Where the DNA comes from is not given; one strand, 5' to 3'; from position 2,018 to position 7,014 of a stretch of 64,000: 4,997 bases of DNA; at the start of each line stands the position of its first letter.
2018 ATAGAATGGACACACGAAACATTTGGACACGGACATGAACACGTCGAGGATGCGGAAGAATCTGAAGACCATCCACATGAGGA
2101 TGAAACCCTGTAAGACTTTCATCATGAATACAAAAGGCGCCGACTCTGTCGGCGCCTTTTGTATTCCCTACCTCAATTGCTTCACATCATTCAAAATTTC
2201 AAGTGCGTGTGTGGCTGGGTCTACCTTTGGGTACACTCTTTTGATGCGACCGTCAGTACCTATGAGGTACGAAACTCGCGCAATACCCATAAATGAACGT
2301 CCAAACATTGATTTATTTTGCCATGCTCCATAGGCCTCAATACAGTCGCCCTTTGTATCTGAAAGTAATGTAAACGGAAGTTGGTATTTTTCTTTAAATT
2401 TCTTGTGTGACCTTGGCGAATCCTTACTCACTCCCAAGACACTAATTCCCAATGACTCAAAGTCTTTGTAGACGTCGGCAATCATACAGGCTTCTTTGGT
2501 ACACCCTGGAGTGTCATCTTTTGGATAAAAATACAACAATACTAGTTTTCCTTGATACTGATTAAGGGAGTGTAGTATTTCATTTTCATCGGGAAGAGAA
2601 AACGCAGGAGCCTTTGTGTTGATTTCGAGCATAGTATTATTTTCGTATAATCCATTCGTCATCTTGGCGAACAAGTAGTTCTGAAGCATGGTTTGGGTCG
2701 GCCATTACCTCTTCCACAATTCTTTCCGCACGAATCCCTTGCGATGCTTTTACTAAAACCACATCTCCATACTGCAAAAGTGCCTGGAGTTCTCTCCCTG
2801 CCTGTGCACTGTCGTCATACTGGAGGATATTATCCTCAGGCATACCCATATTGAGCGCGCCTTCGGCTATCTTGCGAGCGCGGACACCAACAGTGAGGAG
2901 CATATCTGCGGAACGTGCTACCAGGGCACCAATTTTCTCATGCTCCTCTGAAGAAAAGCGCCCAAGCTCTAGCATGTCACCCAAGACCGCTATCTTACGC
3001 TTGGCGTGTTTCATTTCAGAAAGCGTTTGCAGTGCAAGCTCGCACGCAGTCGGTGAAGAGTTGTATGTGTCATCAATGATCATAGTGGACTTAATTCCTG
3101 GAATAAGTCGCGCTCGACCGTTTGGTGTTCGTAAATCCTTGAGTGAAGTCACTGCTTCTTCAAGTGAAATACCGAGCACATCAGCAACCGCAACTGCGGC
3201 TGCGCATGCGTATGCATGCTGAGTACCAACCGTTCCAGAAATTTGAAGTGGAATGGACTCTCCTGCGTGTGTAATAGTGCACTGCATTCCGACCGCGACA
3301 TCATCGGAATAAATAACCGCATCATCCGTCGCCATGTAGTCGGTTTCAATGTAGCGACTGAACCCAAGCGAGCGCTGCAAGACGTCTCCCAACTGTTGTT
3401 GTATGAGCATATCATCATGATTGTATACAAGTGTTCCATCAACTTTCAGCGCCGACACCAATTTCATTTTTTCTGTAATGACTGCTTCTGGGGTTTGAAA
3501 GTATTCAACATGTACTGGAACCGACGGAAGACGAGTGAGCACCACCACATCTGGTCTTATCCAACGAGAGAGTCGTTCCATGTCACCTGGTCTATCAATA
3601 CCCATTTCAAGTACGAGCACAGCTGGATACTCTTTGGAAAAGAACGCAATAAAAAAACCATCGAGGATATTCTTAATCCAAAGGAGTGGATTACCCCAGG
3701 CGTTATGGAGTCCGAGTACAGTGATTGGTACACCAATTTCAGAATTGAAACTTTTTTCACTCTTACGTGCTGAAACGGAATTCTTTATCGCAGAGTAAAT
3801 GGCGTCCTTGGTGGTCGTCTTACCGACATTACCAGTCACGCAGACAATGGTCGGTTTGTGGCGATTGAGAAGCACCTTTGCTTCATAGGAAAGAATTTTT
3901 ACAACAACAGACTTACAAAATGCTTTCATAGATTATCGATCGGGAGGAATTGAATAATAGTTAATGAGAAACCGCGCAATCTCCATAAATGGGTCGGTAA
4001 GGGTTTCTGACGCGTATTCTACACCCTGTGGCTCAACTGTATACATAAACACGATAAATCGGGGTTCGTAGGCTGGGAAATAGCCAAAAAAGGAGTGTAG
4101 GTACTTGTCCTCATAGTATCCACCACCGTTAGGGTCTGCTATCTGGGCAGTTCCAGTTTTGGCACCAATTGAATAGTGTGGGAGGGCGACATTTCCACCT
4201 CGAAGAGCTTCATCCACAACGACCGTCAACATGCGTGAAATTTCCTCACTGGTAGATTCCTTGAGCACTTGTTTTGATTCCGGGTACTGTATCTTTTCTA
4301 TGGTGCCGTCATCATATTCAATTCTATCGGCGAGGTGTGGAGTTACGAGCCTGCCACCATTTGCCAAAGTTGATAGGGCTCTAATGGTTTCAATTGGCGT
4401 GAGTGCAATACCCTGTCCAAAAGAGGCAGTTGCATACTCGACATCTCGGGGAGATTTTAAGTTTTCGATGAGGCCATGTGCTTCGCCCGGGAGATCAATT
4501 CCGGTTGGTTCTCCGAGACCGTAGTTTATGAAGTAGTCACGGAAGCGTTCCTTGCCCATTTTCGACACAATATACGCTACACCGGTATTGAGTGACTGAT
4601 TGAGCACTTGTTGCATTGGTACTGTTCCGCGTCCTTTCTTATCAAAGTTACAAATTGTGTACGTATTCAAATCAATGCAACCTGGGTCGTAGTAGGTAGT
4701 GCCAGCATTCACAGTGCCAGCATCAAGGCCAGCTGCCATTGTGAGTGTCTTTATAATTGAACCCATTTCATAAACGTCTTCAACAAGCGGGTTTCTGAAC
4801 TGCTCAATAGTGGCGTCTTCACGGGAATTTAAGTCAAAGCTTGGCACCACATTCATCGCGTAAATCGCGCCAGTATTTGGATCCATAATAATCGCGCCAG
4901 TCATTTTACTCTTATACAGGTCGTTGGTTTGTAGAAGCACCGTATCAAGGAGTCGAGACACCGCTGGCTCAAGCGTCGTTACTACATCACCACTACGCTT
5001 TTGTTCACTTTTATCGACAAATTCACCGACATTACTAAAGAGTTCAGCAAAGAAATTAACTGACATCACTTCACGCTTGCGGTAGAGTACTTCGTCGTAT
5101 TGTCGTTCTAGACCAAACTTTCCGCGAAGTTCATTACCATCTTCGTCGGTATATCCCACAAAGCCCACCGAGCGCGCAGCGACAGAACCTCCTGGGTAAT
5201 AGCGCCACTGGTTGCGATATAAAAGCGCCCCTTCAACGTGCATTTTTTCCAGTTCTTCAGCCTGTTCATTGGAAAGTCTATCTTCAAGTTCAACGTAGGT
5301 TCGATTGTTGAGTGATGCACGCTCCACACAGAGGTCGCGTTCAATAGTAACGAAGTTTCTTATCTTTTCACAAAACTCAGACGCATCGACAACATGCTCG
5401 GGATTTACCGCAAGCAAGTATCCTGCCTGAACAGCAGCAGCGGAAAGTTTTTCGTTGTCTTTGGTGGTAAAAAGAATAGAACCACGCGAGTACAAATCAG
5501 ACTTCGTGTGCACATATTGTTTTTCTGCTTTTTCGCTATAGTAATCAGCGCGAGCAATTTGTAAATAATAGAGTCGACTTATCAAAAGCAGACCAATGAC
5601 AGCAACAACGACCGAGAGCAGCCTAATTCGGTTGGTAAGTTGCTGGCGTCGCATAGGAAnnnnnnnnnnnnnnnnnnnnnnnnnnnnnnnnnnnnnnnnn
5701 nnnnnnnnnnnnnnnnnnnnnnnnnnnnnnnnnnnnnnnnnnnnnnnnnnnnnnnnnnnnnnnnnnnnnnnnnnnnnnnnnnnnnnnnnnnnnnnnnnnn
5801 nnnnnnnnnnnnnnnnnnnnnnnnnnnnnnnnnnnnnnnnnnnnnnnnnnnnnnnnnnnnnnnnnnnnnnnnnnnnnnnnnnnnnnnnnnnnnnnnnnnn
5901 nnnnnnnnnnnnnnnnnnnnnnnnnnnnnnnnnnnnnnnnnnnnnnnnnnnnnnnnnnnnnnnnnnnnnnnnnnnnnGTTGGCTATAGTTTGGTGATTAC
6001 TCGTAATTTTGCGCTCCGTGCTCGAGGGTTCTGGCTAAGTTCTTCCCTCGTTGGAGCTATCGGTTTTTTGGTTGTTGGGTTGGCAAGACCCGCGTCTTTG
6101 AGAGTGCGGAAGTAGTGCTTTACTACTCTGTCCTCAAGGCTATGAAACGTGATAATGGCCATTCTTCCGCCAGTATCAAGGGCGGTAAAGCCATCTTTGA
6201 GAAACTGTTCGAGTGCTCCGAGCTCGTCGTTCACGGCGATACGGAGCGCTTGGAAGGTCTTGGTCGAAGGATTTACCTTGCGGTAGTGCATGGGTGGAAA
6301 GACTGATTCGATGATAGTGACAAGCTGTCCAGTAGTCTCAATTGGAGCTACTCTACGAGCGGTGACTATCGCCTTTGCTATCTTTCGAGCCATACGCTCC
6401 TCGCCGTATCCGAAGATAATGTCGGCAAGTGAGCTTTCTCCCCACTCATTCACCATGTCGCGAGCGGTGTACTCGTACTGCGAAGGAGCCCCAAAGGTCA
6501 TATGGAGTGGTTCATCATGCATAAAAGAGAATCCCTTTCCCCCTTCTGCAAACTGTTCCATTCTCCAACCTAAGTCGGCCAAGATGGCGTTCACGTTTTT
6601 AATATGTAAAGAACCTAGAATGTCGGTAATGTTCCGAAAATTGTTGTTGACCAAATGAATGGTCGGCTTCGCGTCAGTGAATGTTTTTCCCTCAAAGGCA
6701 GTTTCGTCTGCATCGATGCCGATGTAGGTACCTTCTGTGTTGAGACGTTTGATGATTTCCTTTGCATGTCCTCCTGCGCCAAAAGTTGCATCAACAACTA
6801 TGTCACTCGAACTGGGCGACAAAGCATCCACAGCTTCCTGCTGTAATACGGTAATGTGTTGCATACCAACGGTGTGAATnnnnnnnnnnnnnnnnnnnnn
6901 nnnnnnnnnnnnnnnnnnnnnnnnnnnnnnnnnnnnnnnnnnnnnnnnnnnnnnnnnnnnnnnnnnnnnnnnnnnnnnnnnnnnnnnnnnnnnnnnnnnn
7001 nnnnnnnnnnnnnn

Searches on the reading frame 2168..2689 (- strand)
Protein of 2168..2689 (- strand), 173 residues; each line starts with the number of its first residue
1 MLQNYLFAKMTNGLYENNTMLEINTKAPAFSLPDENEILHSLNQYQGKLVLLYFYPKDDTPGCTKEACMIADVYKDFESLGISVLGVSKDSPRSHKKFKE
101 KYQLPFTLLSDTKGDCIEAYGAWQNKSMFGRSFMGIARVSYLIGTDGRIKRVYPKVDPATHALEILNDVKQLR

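Call 44: search_protein_families(library=pfam, proteins=[window:2168-2689:-], max_evalue=0.001)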
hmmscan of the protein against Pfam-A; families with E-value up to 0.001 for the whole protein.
window:2168-2689:- (173 aa): 3 families
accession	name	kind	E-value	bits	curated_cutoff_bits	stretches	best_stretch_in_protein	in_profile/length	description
PF00578.27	AhpC-TSA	-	2.7e-38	131.1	26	1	23-151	1-123/124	AhpC/TSA family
PF08534.16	Redoxin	-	1.7e-20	73.8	26.6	1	24-160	3-139/148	Redoxin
PF13911.12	AhpC-TSA_2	-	0.00023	22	27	1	73-127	5-59/114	AhpC/TSA antioxidant enzyme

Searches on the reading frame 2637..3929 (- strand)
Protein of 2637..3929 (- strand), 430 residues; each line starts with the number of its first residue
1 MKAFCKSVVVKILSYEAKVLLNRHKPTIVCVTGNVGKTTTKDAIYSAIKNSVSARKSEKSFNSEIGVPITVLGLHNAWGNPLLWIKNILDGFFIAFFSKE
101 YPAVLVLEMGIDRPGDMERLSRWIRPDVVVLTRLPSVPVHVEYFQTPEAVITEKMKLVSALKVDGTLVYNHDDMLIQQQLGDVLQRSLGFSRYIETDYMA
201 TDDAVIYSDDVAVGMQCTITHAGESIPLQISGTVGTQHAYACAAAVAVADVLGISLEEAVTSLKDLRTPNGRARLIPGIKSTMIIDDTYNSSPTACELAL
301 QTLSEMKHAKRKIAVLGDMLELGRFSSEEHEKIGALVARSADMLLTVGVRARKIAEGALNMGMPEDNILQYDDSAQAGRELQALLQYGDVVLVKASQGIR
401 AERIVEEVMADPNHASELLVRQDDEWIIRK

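Call 44: search_protein_families(library=pfam, proteins=[window:2637-3929:-], max_evalue=0.001)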
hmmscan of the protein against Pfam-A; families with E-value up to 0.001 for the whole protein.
window:2637-3929:- (430 aa): 2 families
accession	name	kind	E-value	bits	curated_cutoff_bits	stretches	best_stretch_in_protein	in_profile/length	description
PF08245.18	Mur_ligase_M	-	6.7e-21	75.6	24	1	97-248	52-199/200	Mur ligase middle domain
PF02875.26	Mur_ligase_C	-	1.5e-20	74.7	28.4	1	271-396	1-126/127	Mur ligase, glutamate ligase domain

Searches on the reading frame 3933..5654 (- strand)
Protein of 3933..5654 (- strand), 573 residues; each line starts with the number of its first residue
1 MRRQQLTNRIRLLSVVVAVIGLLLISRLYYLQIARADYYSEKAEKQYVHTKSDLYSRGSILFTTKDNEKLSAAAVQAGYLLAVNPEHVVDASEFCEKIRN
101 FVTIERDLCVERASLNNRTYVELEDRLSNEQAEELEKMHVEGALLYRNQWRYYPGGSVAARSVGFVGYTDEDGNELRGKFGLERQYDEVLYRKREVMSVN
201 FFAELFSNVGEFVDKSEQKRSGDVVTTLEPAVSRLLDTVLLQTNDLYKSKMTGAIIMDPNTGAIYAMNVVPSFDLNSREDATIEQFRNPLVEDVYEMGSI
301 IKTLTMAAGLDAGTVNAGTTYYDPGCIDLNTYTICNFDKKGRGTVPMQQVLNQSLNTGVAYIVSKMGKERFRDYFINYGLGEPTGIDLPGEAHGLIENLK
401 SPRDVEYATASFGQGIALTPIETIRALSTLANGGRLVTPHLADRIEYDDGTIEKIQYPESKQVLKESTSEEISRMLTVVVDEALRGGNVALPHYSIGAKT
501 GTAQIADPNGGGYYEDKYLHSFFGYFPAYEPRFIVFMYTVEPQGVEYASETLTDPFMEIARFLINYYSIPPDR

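Call 44: search_protein_families(library=pfam, proteins=[window:3933-5654:-], max_evalue=0.001)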
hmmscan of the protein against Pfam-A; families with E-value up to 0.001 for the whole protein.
window:3933-5654:- (573 aa): 2 families
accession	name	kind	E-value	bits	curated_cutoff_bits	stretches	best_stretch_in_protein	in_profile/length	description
PF00905.27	Transpeptidase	-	6.6e-68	229.5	22.1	1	253-555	2-292/299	Penicillin binding protein transpeptidase domain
PF03717.20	PBP_dimer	-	1.1e-07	32.9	24.4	1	77-191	22-159/180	Penicillin-binding Protein dimerisation domain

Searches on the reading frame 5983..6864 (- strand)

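Call 10: search_protein_families(library=pfam, proteins=[window:5983-6864:-])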
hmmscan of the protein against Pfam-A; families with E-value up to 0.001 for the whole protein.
window:5983-6864:- (293 aa): 1 family
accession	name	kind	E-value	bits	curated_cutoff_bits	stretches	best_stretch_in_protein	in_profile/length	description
PF01795.25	Methyltransf_5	-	2.2e-90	303.7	27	1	2-292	3-308/309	MraW methylase family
